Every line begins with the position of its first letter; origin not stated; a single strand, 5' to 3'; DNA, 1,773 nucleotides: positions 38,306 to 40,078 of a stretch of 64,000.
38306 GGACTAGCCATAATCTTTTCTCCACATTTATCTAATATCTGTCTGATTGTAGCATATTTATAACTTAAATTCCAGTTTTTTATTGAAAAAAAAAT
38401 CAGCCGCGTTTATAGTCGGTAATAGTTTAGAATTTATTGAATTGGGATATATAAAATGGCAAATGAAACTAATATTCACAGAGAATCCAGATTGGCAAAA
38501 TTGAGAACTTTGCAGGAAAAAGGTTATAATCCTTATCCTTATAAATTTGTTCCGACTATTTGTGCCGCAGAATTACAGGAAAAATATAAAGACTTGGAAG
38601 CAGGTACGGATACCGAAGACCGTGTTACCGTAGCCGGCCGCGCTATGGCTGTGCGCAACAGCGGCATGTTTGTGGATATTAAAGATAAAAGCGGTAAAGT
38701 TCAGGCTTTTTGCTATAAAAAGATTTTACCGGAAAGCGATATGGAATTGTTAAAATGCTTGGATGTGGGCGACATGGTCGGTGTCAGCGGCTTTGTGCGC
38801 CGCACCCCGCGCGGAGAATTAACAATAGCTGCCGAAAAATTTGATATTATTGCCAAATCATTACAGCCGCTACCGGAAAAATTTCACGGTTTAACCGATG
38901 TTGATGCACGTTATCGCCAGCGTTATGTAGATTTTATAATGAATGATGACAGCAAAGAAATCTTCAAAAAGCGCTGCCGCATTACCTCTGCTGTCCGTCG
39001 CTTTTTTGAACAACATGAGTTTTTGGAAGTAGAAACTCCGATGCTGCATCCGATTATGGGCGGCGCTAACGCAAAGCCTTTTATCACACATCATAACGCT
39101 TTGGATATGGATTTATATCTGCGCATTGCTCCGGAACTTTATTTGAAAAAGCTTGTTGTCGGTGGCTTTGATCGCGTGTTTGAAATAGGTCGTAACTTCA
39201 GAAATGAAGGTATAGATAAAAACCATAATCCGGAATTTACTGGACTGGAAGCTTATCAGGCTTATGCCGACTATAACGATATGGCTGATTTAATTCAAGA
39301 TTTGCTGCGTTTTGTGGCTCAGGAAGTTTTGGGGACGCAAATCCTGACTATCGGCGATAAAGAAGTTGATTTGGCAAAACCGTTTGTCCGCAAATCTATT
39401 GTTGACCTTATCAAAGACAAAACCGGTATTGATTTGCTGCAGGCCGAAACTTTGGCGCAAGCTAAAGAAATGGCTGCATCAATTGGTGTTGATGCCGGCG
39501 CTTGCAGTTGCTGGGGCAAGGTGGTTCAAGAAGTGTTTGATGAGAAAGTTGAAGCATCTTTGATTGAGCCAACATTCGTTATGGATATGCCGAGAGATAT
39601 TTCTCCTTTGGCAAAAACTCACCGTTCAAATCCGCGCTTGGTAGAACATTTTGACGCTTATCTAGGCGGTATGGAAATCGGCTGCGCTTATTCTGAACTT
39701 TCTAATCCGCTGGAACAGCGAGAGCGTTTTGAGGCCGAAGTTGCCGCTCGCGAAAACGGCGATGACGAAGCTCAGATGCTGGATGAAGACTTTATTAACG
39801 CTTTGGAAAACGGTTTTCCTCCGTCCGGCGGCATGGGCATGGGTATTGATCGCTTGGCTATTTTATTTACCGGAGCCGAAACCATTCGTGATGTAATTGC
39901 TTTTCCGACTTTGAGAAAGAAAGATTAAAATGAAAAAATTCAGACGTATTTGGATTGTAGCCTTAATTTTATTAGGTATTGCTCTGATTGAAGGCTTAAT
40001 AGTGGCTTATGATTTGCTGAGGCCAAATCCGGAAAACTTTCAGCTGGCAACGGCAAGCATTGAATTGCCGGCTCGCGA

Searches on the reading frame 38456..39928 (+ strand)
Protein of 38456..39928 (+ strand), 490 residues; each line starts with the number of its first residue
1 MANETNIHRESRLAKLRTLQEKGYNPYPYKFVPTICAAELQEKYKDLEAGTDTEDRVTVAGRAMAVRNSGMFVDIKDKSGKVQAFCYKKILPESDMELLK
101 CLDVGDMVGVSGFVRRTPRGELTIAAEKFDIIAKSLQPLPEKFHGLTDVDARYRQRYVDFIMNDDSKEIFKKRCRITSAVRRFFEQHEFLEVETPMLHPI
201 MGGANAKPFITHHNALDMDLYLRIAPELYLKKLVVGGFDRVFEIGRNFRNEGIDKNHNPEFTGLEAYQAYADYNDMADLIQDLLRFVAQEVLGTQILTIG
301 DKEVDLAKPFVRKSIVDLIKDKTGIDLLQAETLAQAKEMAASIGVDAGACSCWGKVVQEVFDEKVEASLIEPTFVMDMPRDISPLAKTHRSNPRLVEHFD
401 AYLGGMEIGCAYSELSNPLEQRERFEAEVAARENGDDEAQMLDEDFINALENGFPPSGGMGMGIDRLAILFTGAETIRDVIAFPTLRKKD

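Call 43: search_protein_families(library=pfam, proteins=[window:38456-39928:+], max_evalue=1e-10)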
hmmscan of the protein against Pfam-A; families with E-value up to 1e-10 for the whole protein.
window:38456-39928:+ (490 aa): 2 families
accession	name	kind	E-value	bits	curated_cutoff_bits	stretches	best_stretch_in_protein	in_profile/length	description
PF00152.25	tRNA-synt_2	-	1.3e-86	290.9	25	1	149-486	2-307/308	tRNA synthetases class II (D, K and N)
PF01336.31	tRNA_anti-codon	-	1e-13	51.4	27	1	57-131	1-74/75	OB-fold nucleic acid binding domain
